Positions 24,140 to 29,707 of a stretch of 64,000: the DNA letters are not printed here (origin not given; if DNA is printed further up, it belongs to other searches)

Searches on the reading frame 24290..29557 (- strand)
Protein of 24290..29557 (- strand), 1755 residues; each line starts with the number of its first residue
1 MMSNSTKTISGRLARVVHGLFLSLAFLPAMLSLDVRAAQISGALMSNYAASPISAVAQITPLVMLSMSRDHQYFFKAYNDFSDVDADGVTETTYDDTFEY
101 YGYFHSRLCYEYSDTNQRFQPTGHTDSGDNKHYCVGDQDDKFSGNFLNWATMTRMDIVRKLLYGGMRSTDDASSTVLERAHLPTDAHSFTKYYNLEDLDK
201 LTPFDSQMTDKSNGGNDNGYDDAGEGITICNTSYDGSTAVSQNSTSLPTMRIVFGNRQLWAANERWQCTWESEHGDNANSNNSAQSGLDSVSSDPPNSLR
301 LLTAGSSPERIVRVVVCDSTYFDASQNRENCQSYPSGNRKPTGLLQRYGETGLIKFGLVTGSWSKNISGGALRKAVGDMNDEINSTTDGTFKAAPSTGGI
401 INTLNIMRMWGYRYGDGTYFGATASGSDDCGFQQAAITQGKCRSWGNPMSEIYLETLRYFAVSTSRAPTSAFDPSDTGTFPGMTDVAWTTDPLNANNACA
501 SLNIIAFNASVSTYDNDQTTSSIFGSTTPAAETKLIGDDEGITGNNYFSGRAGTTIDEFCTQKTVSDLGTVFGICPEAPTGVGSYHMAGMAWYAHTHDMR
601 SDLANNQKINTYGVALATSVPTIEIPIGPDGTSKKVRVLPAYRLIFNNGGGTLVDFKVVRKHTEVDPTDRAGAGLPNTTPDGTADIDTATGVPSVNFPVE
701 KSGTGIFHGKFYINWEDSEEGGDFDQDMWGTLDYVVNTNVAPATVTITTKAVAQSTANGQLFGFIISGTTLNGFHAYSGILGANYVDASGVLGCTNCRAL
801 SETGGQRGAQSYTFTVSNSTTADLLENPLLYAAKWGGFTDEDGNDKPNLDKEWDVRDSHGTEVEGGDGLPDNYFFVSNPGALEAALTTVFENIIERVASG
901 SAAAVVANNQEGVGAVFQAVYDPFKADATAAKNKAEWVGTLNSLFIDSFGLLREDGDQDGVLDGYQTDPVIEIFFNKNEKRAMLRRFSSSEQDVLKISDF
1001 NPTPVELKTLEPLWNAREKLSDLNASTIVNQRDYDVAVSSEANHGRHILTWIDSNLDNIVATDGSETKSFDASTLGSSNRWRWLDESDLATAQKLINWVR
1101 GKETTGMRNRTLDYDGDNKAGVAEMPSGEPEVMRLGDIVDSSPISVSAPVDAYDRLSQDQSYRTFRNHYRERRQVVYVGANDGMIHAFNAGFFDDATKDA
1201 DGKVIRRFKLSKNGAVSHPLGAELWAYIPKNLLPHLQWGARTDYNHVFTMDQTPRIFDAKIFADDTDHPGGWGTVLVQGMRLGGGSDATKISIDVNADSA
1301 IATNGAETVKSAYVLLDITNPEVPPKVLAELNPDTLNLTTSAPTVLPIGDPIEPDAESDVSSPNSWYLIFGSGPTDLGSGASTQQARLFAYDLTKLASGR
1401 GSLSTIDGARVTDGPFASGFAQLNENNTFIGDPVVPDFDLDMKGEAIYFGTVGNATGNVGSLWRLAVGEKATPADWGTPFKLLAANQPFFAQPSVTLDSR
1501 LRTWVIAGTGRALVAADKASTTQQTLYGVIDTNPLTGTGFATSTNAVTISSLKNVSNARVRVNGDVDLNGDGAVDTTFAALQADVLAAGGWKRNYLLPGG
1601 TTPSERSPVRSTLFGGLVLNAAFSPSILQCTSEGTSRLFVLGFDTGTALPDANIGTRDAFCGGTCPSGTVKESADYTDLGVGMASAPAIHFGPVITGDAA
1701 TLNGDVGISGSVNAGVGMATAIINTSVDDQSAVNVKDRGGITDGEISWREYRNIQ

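Call 12: search_protein_families(library=pfam, proteins=[window:24290-29557:-], max_evalue=0.001)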
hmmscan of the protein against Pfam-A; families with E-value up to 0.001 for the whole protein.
window:24290-29557:- (1755 aa): 1 family
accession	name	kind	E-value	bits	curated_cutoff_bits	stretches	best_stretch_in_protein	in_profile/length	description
PF05567.17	T4P_PilY1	-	8.7e-11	41.8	28.1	1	1135-1196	1-65/411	PilY1 beta-propeller domain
